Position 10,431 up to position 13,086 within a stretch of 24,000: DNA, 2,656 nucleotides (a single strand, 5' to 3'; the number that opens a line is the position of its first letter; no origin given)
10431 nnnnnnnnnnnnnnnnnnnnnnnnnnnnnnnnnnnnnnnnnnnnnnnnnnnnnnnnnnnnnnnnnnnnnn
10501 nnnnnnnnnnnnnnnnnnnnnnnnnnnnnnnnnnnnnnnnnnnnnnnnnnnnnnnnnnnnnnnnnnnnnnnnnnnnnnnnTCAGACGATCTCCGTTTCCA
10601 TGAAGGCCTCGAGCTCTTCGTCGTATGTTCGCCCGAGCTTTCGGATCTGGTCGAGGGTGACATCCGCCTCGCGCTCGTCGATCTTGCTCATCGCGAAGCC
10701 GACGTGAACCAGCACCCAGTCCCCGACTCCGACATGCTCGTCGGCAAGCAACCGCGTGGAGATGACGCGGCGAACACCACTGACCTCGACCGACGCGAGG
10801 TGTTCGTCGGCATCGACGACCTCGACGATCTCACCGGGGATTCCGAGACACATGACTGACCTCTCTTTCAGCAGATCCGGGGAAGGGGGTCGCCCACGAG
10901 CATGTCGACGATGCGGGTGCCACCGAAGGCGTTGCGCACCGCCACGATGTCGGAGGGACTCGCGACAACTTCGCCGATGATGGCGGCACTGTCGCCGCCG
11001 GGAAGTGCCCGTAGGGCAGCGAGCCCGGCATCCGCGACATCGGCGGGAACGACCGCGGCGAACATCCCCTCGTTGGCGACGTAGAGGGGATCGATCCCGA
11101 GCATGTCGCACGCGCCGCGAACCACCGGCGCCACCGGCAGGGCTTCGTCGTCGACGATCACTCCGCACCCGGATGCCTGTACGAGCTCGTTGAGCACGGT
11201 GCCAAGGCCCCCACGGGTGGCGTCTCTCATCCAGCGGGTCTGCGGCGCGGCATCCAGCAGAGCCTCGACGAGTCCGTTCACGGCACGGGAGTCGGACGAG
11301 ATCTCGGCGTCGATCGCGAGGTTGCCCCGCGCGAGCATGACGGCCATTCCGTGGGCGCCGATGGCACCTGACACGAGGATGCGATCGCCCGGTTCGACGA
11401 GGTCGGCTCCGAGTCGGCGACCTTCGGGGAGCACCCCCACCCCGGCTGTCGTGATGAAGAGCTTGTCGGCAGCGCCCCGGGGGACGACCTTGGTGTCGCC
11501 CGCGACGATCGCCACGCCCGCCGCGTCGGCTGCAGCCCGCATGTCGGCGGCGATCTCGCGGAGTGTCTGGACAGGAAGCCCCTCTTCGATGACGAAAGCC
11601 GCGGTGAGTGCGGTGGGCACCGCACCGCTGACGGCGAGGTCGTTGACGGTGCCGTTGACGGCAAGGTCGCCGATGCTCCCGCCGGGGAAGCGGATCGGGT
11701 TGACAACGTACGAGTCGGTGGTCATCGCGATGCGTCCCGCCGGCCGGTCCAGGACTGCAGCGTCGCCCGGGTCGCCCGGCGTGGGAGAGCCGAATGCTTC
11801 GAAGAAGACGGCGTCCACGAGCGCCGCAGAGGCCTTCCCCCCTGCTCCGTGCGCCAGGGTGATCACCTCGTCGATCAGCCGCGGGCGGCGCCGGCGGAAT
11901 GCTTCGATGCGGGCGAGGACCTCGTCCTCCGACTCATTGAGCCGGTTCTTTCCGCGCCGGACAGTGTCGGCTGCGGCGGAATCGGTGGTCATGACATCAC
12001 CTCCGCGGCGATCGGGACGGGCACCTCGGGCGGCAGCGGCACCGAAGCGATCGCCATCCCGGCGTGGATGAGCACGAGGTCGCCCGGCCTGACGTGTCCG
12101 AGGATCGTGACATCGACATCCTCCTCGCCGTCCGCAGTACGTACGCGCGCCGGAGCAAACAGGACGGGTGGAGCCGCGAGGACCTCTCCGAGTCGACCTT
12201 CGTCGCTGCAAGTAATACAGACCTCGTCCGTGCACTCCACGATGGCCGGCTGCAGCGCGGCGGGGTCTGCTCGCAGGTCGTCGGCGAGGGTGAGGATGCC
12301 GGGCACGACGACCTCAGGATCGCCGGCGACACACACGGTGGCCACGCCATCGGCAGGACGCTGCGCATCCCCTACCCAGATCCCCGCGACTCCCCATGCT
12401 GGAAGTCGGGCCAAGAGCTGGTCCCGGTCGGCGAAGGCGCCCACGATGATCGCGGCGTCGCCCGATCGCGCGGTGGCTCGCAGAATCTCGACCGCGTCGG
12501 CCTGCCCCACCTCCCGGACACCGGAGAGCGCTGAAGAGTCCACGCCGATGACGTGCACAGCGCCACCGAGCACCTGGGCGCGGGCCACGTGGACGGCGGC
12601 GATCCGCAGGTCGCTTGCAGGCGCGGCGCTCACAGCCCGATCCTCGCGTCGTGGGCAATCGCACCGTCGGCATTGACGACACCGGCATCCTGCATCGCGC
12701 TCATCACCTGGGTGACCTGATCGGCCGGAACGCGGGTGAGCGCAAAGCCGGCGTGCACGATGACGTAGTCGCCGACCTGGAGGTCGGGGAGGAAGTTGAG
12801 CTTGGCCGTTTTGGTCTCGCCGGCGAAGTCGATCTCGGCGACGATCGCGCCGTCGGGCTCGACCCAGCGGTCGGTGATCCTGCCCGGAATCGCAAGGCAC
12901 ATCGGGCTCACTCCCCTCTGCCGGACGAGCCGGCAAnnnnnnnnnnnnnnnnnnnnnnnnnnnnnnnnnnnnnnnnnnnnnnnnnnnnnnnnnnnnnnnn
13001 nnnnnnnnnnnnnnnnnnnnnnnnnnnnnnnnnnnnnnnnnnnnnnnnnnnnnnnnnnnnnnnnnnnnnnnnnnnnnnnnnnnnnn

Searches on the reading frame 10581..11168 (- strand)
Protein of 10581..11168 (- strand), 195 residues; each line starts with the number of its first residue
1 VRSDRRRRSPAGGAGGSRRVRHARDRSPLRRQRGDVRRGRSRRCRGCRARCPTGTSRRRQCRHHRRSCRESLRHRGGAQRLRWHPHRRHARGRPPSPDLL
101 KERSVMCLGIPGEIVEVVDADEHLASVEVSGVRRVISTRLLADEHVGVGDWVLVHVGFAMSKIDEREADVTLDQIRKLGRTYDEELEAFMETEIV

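Call 23: search_protein_families(library=pfam, proteins=[window:10581-11168:-], max_evalue=0.001)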
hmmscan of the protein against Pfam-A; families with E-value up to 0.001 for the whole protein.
window:10581-11168:- (195 aa): 1 family
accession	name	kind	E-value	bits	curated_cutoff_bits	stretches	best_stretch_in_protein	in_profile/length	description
PF01455.23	HupF_HypC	-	3.9e-24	85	28.5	1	106-173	1-63/65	HupF/HypC family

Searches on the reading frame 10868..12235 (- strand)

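Call 24: search_protein_families(library=pfam, proteins=[window:10868-12235:-], max_evalue=0.001)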
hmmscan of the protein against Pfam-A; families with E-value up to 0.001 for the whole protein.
window:10868-12235:- (455 aa): 2 families
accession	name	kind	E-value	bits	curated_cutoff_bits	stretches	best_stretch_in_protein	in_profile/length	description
PF02769.27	AIRS_C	-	2.6e-22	80.1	23.1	1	281-432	1-154/156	AIR synthase related protein, C-terminal domain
PF00586.29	AIRS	-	3.7e-20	72.8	24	1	157-268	2-111/112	AIR synthase related protein, N-terminal domain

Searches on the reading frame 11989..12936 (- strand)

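Call 24: search_protein_families(library=pfam, proteins=[window:11989-12936:-], max_evalue=0.001)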
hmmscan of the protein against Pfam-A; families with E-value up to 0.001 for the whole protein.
window:11989-12936:- (315 aa): 1 family
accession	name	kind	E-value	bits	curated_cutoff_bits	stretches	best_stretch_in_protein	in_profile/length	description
PF01455.23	HupF_HypC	-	6.7e-06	26.6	28.5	1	263-299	17-53/65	HupF/HypC family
